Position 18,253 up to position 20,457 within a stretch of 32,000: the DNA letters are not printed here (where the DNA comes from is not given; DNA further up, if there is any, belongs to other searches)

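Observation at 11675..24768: Candidate multi-component system: HEAT-kinase divergent from kinase-propeller, CbbQ/NorQ-type AAA+, HExxH-VWA and a 1485-aa HEAT protein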

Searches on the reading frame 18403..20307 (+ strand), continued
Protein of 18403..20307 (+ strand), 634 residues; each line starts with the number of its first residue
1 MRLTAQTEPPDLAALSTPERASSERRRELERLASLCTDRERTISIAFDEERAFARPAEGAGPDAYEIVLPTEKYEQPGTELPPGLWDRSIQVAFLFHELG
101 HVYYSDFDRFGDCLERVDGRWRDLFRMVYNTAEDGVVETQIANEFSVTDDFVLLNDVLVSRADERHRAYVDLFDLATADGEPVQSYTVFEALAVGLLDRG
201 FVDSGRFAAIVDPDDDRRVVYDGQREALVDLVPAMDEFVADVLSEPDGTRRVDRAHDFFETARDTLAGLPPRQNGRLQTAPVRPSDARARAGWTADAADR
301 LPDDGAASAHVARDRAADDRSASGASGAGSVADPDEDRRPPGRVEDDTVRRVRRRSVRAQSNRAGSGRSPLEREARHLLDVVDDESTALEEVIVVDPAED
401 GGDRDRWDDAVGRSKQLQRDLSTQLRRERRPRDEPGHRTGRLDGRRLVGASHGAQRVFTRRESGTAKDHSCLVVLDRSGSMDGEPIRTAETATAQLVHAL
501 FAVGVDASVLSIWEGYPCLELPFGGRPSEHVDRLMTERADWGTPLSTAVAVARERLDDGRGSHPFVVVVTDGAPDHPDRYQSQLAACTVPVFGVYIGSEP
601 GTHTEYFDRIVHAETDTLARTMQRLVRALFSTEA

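Call 44: get_annotated_region(hit=H12, flank=20000)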
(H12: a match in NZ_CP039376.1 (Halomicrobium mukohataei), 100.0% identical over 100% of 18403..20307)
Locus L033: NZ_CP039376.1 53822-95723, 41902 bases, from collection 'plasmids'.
description: Halomicrobium mukohataei strain JP60 plasmid unnamed1, complete sequence
organism: Halomicrobium mukohataei (NCBI taxid 57705)
taxonomy: Archaea; Euryarchaeota; Halobacteria; Halobacteriales; Haloarculaceae; Halomicrobium; Halomicrobium mukohataei
host: -; source: -; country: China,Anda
typing (MOB-suite, as given by PLSDB): non-mobilizable
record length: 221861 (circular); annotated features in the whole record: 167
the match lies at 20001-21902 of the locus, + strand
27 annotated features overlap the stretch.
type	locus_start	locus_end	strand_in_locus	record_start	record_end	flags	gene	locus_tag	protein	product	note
CDS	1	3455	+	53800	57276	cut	grpE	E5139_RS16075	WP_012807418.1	nucleotide exchange factor GrpE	GO:0006457 - protein folding [Evidence IEA]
CDS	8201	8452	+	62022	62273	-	-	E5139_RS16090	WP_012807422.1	AbrB/MazE/SpoVT family DNA-binding domain-containing protein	-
CDS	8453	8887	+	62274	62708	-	-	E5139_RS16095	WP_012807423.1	PIN domain-containing protein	-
CDS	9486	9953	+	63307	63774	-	-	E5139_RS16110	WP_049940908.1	hypothetical protein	-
CDS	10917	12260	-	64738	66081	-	-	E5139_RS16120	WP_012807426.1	orc1/cdc6 family replication initiation protein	-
CDS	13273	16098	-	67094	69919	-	-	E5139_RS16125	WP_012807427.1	protein kinase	GO:0006468 - protein phosphorylation [Evidence IEA]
CDS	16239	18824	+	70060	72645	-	-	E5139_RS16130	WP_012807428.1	serine/threonine-protein kinase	GO:0006468 - protein phosphorylation [Evidence IEA]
CDS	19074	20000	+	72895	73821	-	-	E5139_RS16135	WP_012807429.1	AAA family ATPase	-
CDS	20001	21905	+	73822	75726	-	-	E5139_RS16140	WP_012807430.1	vWA domain-containing protein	-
CDS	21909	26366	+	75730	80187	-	-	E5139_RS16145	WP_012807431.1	HEAT repeat domain-containing protein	-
CDS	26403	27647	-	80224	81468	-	-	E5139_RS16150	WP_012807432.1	inorganic phosphate transporter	-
CDS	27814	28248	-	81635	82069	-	fer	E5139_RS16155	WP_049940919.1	ferredoxin Fer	-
CDS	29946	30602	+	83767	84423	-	-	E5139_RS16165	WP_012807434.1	hypothetical protein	-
CDS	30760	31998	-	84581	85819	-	-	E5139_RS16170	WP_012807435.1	ATP-binding protein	-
CDS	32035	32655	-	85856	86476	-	-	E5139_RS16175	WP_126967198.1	hypothetical protein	-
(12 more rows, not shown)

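Call 57: search_protein_families(library=ncbifam, proteins=[L024:2018-2974:+, L027:7486-8151:-, L027:17118-17696:-, L029:6639-7421:-, L028:8270-8827:+, L024:1462-2025:+, L024:428-1369:+, L027:8148-8366:-, L029:16233-16568:+, L027:16479-16796:+], max_evalue=0.01)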
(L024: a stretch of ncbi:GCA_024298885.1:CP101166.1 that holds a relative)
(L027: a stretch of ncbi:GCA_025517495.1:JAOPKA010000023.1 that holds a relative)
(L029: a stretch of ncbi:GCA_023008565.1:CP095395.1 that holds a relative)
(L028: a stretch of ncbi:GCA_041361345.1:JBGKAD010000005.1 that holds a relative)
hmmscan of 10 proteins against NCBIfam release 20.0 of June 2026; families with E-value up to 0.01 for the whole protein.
L024:2018-2974:+ (318 aa): 1 family
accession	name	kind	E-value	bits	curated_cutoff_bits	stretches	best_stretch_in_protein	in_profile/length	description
TIGR00040.1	yfcE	subfamily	0.00041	20.4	56.25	1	19-97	3-63/158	YfcE family phosphodiesterase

L027:7486-8151:- (221 aa): 4 families
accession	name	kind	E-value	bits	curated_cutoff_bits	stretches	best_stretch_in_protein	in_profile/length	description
TIGR00040.1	yfcE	subfamily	9.8e-20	71.2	56.25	1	1-189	1-156/158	YfcE family phosphodiesterase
NF006988.0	PRK09453.1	equivalog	4.3e-16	59.3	117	2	105-188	95-167/183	phosphodiesterase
NF001204.0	PRK00166.1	equivalog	0.00011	21.6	176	1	5-114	5-120/276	symmetrical bis(5'-nucleosyl)-tetraphosphatase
NF041030.1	Mre11_Halo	equivalog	0.0033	16.6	550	0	138-195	173-230/361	DNA double-strand break repair protein Mre11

L027:17118-17696:- (192 aa): 2 families
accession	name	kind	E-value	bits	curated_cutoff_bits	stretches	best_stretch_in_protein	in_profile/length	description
TIGR04123.1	P_estr_lig_assc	hypoth_equivalog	1.7e-07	30.8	150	1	5-130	25-151/207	ligase-associated DNA damage response endonuclease PdeM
TIGR00040.1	yfcE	subfamily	0.0016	18.5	56.25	1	39-133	23-119/158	YfcE family phosphodiesterase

L029:6639-7421:- (260 aa): 1 family
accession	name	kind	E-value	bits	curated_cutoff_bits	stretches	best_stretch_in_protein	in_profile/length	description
TIGR04123.1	P_estr_lig_assc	hypoth_equivalog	4e-07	29.6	150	1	78-200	24-151/207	ligase-associated DNA damage response endonuclease PdeM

L028:8270-8827:+ (185 aa): 1 family
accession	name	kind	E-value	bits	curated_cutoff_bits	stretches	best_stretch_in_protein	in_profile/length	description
TIGR04123.1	P_estr_lig_assc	hypoth_equivalog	0.00049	19.5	150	1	5-130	25-151/207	ligase-associated DNA damage response endonuclease PdeM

L024:1462-2025:+ (187 aa): 0 families

L024:428-1369:+ (313 aa): 0 families

L027:8148-8366:- (72 aa): 0 families

L029:16233-16568:+ (111 aa): 0 families

L027:16479-16796:+ (105 aa): 0 families

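Call 60: get_annotated_region(hit=H14, flank=12000)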
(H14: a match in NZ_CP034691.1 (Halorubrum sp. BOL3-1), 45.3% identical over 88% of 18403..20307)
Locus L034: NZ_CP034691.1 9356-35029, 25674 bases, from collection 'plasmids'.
description: Halorubrum sp. BOL3-1 plasmid p117, complete sequence
organism: Halorubrum sp. BOL3-1 (NCBI taxid 2497325)
taxonomy: Archaea; Euryarchaeota; Halobacteria; Halobacteriales; Haloferacaceae; Halorubrum; Halorubrum sp. BOL3-1
host: -; source: -; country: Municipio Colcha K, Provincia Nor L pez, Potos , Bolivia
typing (MOB-suite, as given by PLSDB): non-mobilizable
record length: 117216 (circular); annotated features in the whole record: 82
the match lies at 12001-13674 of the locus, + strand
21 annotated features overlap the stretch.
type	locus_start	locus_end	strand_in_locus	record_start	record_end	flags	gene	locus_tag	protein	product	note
CDS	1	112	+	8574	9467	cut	-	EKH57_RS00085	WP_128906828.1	metallophosphoesterase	-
CDS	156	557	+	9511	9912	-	-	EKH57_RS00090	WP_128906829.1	pentapeptide repeat-containing protein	-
CDS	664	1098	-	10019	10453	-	-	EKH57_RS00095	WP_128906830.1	DUF1810 domain-containing protein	-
CDS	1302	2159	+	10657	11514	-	-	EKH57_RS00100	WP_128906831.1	metallophosphoesterase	-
CDS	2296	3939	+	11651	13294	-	-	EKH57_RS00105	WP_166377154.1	ATP-binding protein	-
CDS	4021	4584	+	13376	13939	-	-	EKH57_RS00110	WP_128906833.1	metallophosphoesterase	-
CDS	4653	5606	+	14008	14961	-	-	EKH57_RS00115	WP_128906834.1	DHH family phosphoesterase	-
CDS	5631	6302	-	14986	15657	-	-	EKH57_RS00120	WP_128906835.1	metallophosphoesterase family protein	-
CDS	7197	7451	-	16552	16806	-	-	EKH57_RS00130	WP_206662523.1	hypothetical protein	-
CDS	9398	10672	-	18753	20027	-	-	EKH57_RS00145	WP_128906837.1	IS4 family transposase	-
CDS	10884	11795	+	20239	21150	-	-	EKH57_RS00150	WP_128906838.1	MoxR family ATPase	-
CDS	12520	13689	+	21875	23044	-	-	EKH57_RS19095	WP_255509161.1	vWA domain-containing protein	-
CDS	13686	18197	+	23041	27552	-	-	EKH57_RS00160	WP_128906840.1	hypothetical protein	-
CDS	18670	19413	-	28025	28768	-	-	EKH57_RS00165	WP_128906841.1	SIMPL domain-containing protein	-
CDS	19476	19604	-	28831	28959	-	-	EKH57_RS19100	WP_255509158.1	hypothetical protein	-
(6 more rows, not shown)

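Call 66: search_protein_families(library=pfam, proteins=[L021:7420-8205:+, L021:12109-13107:+, L021:12984-14513:-, L021:16933-19770:+, L023:11864-13579:+, L023:4691-7075:-, L023:14590-16374:-, L022:11784-12725:-, L022:12719-14539:-, L022:7274-8056:+], max_evalue=0.001)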
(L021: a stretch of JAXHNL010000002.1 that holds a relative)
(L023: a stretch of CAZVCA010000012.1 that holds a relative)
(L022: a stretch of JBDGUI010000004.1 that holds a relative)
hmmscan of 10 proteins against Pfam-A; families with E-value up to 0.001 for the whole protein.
L021:7420-8205:+ (261 aa): 1 family
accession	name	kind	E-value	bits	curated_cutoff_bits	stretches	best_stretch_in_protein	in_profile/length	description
PF07187.16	DUF1405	-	1.7e-47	161.9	25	1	77-249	1-160/160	Protein of unknown function (DUF1405)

L021:12109-13107:+ (332 aa): 0 families

L021:12984-14513:- (509 aa): 1 family
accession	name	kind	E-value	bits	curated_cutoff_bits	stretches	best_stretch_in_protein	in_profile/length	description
PF00474.23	SSF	-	8.6e-44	150.5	22.8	1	37-443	1-404/406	Sodium:solute symporter family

L021:16933-19770:+ (945 aa): 3 families
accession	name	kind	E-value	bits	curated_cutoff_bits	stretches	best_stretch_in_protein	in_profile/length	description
PF00384.28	Molybdopterin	-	4e-25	89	24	1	123-657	1-351/353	Molybdopterin oxidoreductase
PF01568.27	Molydop_binding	-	4.4e-13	49.7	26.8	1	811-914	2-91/110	Molydopterin dinucleotide binding domain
PF04879.21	Molybdop_Fe4S4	-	1.6e-07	31.6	22.7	1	67-120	2-55/55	Molybdopterin oxidoreductase Fe4S4 domain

L023:11864-13579:+ (571 aa): 10 families
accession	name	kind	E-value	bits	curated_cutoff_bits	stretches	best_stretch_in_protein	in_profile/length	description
PF02518.31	HATPase_c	-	6.6e-21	75.3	26.4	1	467-570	5-110/111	Histidine kinase-, DNA gyrase B-, and HSP90-like ATPase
PF08448.16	PAS_4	-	5.9e-18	65.5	23.1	1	235-345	2-109/110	PAS fold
PF00989.32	PAS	-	8.2e-10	39.1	22.6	1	228-341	1-113/113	PAS fold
PF13581.12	HATPase_c_2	-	3e-08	34.2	27.4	1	476-548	40-113/127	Histidine kinase-like ATPase domain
PF00512.31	HisKA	-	2.2e-07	31.3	26.9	1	362-410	6-55/66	His Kinase A (phospho-acceptor) domain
PF14689.11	SPOB_a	-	1.6e-05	24.8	28.1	1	356-405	7-56/62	Sensor_kinase_SpoOB-type, alpha-helical domain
PF01590.32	GAF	-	2.5e-05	25.3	22.4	1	72-205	9-131/133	GAF domain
PF14501.12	HATPase_c_5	-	3.6e-05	24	22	1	468-558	6-93/102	GHKL domain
PF13188.13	PAS_8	-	0.00032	20.9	21.8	1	228-285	1-55/65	PAS domain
PF13426.13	PAS_9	-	0.00034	21.3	27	1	240-343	3-103/103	PAS domain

L023:4691-7075:- (794 aa): 9 families
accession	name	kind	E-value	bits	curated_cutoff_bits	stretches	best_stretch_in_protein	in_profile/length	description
PF08447.18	PAS_3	-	8e-57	189.9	25.6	3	366-448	8-89/89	PAS fold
PF00989.32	PAS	-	1.1e-40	138.6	22.6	3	466-562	1-96/113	PAS fold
PF13426.13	PAS_9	-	1.9e-34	118.5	27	3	103-197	2-102/103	PAS domain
PF08448.16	PAS_4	-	4.8e-27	94.8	23.1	3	217-327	1-110/110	PAS fold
PF13188.13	PAS_8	-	8e-25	86.3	21.8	2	93-143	2-53/65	PAS domain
PF02518.31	HATPase_c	-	1.4e-21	77.4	26.4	1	692-788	2-106/111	Histidine kinase-, DNA gyrase B-, and HSP90-like ATPase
PF00512.31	HisKA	-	3.2e-13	49.9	26.9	1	594-651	2-63/66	His Kinase A (phospho-acceptor) domain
PF14598.12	PAS_11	-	2.6e-08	34.2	25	0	369-439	24-91/109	PAS domain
PF12860.13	PAS_7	-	7.3e-07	29.8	27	0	479-585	8-115/115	PAS fold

L023:14590-16374:- (594 aa): 7 families
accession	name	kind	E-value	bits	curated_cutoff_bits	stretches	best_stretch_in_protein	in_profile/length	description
PF08448.16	PAS_4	-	2.1e-16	60.6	23.1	1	260-368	2-109/110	PAS fold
PF02518.31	HATPase_c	-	3e-12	47.4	26.4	1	481-584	5-110/111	Histidine kinase-, DNA gyrase B-, and HSP90-like ATPase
PF13581.12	HATPase_c_2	-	1.3e-08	35.3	27.4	1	478-579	28-125/127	Histidine kinase-like ATPase domain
PF13426.13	PAS_9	-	2.7e-08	34.5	27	1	263-366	1-103/103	PAS domain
PF00989.32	PAS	-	4.2e-07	30.4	22.6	1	257-364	5-113/113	PAS fold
PF01590.32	GAF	-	6.1e-05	24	22.4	1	129-237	15-127/133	GAF domain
PF00512.31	HisKA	-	0.00097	19.6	26.9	0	380-424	8-53/66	His Kinase A (phospho-acceptor) domain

L022:11784-12725:- (313 aa): 2 families
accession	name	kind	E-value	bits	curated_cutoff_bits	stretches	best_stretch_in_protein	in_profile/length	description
PF24989.1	DUF7776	-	1.1e-26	93.5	27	1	151-226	1-70/70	Domain of unknown function (DUF7776)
PF19810.5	HFX_2341_N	-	4.4e-26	92.1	30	1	14-150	2-120/120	HFX_2341-like, N-terminal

L022:12719-14539:- (606 aa): 1 family
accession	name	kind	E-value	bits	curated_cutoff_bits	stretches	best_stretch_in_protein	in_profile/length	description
PF00474.23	SSF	-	6.7e-43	147.5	22.8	1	133-536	1-401/406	Sodium:solute symporter family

L022:7274-8056:+ (260 aa): 1 family
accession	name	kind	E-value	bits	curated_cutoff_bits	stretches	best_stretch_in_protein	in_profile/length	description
PF07187.16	DUF1405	-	2.3e-46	158.2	25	1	70-242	1-160/160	Protein of unknown function (DUF1405)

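Call 73: get_annotated_region(hit=H13, flank=12000)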
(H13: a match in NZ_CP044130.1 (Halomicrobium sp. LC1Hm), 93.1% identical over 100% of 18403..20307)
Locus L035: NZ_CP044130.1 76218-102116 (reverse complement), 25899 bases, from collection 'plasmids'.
description: Halomicrobium sp. LC1Hm plasmid pLC1Hm-01, complete sequence
organism: Halomicrobium sp. LC1Hm (NCBI taxid 2610902)
taxonomy: Archaea; Euryarchaeota; Halobacteria; Halobacteriales; Haloarculaceae; Halomicrobium; Halomicrobium sp. LC1Hm
host: -; source: -; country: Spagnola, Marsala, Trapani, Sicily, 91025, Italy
typing (MOB-suite, as given by PLSDB): non-mobilizable
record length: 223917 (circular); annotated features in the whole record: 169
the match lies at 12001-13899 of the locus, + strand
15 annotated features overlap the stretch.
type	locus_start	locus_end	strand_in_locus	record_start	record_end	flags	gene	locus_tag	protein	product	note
CDS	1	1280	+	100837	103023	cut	-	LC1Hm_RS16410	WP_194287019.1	N-6 DNA methylase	GO:0006306 - DNA methylation [Evidence IEA]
CDS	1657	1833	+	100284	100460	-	-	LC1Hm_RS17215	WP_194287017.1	hypothetical protein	-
CDS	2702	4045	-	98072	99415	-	-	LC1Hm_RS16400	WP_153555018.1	orc1/cdc6 family replication initiation protein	-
CDS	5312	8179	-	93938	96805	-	-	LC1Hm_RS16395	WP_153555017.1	protein kinase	GO:0006468 - protein phosphorylation [Evidence IEA]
CDS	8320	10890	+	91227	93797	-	-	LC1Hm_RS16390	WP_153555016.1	serine/threonine-protein kinase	GO:0006468 - protein phosphorylation [Evidence IEA]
CDS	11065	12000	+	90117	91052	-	-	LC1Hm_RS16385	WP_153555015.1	AAA family ATPase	-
CDS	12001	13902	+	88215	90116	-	-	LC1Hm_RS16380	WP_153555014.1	vWA domain-containing protein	-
CDS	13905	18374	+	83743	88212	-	-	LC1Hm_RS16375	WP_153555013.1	HEAT repeat domain-containing protein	-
CDS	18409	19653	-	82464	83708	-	-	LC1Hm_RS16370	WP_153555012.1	inorganic phosphate transporter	GO:0006817 - phosphate ion transport [Evidence IEA]; GO:0055085 - transmembrane transport [Evidence IEA]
CDS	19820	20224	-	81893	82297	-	fer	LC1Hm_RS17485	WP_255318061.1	ferredoxin Fer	-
CDS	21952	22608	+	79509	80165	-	-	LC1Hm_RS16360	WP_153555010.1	hypothetical protein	-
CDS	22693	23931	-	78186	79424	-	-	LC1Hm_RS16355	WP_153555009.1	ATP-binding protein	-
CDS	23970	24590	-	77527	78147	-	-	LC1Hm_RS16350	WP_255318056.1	Atg14 domain-containing protein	-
CDS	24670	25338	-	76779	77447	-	-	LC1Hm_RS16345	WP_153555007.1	hypothetical protein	-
CDS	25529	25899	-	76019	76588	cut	-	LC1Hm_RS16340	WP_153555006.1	molecular chaperone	GO:0061077 - chaperone-mediated protein folding [Evidence IEA]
